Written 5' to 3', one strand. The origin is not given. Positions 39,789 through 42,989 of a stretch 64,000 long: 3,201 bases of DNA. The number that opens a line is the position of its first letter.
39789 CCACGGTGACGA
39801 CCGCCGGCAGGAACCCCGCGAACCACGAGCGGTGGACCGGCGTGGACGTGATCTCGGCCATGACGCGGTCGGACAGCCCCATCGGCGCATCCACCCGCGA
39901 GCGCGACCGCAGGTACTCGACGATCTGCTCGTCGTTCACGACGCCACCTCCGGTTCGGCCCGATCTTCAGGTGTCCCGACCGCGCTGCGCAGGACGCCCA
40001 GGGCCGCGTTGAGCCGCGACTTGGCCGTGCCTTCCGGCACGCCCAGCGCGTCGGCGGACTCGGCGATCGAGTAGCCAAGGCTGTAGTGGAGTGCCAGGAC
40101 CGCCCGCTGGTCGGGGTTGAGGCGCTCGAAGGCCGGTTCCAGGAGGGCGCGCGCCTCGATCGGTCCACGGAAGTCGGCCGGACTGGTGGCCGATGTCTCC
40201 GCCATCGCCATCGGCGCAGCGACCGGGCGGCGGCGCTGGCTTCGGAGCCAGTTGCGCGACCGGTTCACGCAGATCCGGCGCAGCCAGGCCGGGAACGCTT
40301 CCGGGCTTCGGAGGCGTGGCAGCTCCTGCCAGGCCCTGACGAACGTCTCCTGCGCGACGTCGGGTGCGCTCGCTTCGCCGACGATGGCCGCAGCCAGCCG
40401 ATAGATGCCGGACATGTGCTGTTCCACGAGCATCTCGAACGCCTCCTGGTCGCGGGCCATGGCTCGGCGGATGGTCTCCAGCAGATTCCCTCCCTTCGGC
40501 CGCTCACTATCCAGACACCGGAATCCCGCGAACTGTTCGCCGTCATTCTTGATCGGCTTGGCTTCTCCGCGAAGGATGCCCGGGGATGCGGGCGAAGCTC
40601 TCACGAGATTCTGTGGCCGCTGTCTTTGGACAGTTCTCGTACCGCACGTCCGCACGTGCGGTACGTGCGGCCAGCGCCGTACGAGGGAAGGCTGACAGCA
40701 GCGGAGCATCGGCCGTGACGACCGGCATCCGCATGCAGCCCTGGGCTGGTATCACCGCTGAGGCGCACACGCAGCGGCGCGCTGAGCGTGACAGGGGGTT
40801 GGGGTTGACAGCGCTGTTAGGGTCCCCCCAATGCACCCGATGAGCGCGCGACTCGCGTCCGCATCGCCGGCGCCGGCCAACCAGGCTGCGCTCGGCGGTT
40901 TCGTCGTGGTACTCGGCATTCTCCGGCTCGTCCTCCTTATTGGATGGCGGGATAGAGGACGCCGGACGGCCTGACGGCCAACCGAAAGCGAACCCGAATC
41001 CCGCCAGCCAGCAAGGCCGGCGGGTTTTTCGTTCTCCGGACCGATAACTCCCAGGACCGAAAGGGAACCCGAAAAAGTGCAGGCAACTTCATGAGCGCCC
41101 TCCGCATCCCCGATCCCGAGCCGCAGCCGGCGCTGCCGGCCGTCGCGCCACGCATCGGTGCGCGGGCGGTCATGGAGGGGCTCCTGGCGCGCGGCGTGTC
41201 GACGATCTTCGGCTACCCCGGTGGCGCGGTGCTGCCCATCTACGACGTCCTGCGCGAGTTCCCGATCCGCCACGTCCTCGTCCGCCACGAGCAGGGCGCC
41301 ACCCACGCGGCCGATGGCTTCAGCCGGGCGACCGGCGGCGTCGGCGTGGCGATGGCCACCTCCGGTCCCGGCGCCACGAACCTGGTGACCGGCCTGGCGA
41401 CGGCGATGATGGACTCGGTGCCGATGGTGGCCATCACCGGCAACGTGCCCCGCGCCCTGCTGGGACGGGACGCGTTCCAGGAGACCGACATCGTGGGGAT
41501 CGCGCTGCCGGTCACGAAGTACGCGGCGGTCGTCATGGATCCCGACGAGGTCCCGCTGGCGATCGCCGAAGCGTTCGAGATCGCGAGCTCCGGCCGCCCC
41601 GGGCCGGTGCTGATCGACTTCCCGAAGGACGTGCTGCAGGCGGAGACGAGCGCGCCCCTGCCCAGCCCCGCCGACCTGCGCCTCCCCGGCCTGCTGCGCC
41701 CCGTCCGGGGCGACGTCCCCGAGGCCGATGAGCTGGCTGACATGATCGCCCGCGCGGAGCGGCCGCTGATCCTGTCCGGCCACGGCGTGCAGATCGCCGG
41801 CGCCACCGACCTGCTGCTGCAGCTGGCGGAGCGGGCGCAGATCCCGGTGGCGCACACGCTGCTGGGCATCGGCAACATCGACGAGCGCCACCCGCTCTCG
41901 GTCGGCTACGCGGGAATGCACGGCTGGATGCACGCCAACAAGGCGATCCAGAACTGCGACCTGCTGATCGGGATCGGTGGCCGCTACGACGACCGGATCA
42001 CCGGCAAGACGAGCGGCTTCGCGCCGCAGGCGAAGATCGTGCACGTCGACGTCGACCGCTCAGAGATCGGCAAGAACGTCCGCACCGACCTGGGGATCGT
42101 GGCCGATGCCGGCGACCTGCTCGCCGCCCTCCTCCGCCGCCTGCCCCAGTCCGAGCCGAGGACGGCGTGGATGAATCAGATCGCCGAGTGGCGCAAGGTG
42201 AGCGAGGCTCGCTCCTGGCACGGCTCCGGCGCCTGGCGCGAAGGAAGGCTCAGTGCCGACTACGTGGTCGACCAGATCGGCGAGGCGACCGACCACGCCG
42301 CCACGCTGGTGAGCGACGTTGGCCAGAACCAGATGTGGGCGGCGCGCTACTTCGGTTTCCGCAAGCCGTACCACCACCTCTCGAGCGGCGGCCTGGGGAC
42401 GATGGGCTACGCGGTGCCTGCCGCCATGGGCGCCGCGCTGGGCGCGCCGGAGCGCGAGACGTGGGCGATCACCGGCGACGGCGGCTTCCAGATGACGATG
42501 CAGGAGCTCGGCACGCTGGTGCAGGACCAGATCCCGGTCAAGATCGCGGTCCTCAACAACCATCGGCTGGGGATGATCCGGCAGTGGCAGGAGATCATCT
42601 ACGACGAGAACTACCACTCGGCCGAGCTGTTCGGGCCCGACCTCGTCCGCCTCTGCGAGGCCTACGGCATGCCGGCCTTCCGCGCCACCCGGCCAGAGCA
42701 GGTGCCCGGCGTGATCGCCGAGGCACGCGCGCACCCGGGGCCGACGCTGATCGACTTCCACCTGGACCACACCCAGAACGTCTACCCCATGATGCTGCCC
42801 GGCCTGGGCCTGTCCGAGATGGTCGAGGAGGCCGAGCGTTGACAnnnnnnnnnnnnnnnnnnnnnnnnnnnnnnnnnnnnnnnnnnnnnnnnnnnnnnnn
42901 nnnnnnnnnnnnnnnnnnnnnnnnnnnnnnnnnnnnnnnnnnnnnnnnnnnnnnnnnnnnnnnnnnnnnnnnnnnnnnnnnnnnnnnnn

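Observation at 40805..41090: ilvB leader peptide rich in Val/Leu/Ile with a downstream terminator (classic branched-chain attenuator)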

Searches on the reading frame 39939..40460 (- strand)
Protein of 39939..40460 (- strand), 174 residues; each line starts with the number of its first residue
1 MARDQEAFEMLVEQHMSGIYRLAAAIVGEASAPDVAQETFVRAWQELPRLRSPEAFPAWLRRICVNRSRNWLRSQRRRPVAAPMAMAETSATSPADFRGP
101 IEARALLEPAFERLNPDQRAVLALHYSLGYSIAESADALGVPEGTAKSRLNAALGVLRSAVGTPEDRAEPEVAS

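Call 50: search_protein_families(library=pfam, proteins=[window:39939-40460:-], max_evalue=0.00001)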
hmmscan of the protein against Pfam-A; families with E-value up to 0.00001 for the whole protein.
window:39939-40460:- (174 aa): 3 families
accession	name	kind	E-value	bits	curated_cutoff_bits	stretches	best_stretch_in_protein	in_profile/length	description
PF04542.20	Sigma70_r2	-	7.4e-15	54.9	24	1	11-78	1-71/71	Sigma-70 region 2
PF08281.18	Sigma70_r4_2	-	4.8e-11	42.6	25.7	1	110-154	7-51/54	Sigma-70, region 4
PF04545.22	Sigma70_r4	-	1.3e-08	34.7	24.1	1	110-158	1-49/50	Sigma-70, region 4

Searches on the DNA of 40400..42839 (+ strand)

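Call 3: search_rna_families(source=window, start=40400, end=41300, threshold=evalue, max_evalue=10, show_alignments=3)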
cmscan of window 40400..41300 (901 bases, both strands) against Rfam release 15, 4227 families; matches with E-value up to 10: 5.
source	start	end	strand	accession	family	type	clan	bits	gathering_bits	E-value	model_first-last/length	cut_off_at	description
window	40914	40995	+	RF00176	Tombus_3_IV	Cis-reg;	-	16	33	1.4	1-92/92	no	Tombusvirus 3' UTR region IV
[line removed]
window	40831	40902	-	RF02681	Twister-sister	Gene; ribozyme;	-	15.6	34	3.2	1-81/81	no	Twister_sister_ribozyme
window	40997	41027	+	RF01678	P37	Gene; sRNA;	-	15.1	50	5.6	24-57/62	no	Pseudomonas sRNA P37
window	40959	41041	-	RF03151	cyano-S1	Cis-reg; leader;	-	15.1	39.9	9.1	1-81/81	no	Cyanobacterial ribosomal protein S1 leader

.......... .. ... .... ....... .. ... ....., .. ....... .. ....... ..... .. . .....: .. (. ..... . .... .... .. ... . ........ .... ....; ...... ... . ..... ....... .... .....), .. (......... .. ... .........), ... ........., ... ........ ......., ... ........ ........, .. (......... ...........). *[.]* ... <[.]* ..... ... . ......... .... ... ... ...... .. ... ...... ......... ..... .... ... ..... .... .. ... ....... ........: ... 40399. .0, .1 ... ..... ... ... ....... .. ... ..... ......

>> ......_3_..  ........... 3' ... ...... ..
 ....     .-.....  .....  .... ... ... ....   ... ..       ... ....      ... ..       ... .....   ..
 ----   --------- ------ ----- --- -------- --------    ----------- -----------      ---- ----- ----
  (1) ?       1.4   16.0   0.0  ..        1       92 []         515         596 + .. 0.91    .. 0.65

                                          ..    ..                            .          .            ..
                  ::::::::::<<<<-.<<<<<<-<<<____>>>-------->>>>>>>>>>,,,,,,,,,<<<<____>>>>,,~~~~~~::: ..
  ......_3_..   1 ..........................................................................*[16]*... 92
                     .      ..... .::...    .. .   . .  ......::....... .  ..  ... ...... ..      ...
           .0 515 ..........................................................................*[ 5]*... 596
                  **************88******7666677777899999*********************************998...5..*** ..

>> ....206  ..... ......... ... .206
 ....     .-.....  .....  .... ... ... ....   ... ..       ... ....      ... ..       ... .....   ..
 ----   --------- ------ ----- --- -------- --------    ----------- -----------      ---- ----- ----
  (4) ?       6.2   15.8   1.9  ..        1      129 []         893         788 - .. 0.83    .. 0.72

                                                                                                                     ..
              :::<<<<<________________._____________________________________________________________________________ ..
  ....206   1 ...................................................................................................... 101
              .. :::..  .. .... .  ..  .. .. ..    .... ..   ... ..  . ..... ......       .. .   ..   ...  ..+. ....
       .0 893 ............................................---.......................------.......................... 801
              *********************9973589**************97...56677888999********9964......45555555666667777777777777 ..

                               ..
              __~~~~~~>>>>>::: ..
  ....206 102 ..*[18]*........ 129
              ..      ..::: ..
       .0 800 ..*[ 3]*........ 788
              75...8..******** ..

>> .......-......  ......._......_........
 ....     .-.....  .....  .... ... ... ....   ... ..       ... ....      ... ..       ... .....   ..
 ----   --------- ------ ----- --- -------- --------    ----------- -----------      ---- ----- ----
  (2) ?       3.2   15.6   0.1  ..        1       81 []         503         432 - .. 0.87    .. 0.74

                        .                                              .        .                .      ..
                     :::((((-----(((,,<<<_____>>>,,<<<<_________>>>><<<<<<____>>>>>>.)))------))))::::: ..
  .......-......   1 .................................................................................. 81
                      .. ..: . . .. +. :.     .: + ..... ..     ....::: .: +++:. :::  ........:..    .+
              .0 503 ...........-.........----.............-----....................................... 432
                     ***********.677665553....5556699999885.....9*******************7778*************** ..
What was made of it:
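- On Described RNA leader families in Rfam (Leu, His, Thr and Trp leaders, ilvB-OMG and others), T-box, ppGpp riboswitch: There is no hit with E below 1 in 40400-41300, even with permissive filters (call 3).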

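Call 65: search_rna_families(sources=[L002, L008, L013, L022, L087, L030, L049], threshold=gathering)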
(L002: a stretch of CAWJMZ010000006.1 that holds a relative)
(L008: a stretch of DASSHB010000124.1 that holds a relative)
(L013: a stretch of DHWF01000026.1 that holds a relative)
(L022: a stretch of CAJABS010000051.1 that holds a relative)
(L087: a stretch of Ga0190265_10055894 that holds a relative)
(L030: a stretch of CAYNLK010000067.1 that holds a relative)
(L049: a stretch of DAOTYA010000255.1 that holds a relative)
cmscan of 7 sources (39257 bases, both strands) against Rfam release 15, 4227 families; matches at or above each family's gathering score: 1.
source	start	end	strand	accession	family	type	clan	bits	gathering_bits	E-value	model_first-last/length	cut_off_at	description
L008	1468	1545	+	RF03167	c-di-GMP-I-GGC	Cis-reg; riboswitch;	CL00126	66.1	59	1.3e-13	1-80/80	no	c-di-GMP-I-GGC riboswitch aptamer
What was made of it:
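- On Described RNA leader families in Rfam (Leu, His, Thr and Trp leaders, ilvB-OMG and others), T-box, ppGpp riboswitch: The only gathering-score hit in seven related or comparison loci is an unrelated riboswitch (call 65).
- Closest known: Corynebacterium glutamicum ilvBNC attenuator. Different: There is no sequence or Rfam relationship (calls 3, 65), and the phylum differs.
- Closest known: Candidate ilvB leaders of Actinobacteria. Different: The Rfam release 15 scans (4227 families) gave no family match to this leader (calls 3, 65).
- There is no match to T-box, ppGpp or any other riboswitch model (calls 3, 65).
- Tried and rejected: Rfam searches of the region with permissive filters, and of seven related or comparison loci, gave no family match (calls 3, 65).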
